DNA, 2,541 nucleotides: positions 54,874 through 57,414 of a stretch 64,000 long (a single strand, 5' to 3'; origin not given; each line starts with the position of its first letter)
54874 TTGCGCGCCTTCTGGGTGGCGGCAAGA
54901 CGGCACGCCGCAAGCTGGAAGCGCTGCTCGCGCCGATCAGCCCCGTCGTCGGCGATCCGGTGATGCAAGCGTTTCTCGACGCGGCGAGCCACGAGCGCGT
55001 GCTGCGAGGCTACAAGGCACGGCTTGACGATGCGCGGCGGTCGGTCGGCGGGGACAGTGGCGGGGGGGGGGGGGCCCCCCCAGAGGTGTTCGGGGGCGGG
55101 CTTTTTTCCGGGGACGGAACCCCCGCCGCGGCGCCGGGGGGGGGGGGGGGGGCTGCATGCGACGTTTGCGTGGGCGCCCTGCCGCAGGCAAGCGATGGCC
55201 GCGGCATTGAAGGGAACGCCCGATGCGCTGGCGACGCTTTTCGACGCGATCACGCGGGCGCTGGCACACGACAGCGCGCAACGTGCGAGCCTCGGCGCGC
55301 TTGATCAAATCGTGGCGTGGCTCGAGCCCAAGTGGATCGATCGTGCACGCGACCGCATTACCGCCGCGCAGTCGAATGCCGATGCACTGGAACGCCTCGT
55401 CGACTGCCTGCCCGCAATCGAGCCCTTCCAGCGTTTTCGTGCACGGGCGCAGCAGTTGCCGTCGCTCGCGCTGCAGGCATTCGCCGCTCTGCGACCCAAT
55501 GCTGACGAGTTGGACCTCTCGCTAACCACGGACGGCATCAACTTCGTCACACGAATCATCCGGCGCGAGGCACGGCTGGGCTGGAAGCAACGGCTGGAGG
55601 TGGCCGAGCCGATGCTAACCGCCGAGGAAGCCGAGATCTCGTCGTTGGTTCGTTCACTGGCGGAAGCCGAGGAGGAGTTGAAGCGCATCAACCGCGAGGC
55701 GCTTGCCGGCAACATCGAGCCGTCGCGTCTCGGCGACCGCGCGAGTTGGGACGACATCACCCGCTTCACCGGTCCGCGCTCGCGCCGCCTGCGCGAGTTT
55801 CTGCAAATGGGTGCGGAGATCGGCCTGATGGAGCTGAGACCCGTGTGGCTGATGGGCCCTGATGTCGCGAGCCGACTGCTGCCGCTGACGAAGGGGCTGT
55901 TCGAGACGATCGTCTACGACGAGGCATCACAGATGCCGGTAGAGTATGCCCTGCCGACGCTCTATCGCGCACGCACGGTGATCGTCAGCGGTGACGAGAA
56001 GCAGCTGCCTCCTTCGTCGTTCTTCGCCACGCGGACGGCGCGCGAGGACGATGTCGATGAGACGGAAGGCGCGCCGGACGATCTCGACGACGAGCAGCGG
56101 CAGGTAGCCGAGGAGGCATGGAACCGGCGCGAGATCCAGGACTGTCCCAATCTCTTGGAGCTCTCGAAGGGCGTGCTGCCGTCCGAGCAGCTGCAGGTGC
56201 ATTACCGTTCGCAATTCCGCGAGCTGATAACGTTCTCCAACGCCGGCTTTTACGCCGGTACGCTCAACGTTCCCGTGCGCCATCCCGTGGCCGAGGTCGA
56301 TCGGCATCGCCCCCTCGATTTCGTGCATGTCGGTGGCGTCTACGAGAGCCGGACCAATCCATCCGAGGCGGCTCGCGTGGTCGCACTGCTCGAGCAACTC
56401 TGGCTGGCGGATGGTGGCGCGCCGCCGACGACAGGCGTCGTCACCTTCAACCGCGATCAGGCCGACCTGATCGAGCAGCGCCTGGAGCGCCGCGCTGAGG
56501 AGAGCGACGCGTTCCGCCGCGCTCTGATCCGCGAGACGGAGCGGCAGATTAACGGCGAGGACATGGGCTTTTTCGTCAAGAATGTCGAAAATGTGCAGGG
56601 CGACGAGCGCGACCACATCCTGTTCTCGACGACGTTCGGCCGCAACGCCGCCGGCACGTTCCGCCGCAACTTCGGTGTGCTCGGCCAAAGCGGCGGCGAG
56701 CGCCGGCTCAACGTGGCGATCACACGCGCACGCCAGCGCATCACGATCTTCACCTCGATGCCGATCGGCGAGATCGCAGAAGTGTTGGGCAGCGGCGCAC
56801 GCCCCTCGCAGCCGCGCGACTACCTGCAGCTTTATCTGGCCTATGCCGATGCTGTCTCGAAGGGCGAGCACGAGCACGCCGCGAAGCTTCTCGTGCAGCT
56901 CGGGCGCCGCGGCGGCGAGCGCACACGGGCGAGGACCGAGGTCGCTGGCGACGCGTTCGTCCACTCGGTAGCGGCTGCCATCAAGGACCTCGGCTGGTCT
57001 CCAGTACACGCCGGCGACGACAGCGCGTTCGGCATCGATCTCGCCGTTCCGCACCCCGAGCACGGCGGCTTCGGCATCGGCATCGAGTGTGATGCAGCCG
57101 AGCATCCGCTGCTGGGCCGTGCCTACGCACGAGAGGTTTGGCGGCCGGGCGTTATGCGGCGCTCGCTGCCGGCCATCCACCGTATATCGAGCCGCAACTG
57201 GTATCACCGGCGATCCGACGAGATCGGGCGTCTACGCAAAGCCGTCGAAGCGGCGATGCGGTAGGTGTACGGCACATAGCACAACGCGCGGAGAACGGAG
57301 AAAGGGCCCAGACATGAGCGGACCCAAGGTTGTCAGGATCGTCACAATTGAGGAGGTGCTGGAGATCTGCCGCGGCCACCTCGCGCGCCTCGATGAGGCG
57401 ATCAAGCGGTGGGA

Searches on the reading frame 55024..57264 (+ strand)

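Call 11: search_protein_families(library=pfam, proteins=[window:55024-57264:+], max_evalue=0.001)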
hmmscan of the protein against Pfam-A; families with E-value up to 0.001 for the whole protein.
window:55024-57264:+ (746 aa): 2 families
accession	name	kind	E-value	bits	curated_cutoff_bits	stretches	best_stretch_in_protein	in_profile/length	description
PF13087.12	AAA_12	-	7.3e-19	68.5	27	1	386-577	16-192/195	AAA domain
PF18741.7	MTES_1575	-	2.1e-15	57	38.2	1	645-740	1-95/96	REase_MTES_1575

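Call 75: search_protein_families(library=padloc, proteins=[window:55024-57264:+], max_evalue=0.0001)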
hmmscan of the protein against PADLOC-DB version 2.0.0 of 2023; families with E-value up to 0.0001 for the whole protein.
window:55024-57264:+ (746 aa): 5 families
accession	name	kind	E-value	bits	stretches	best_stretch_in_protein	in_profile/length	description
PDLC05009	PDC-S37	-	7.9e-101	336.8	1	253-745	899-1342/1550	-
PDLC02194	Hhe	-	6.9e-42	140.9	1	267-730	1355-1769/1911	-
PDLC03924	MkoC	-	3.5e-21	73.1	1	292-585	670-950/1136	-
PDLC03920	MkoA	-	1.6e-18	64.5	1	292-580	791-1077/1112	-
PDLC03921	MkoA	-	8.6e-05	18.3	0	441-579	1443-1567/1607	-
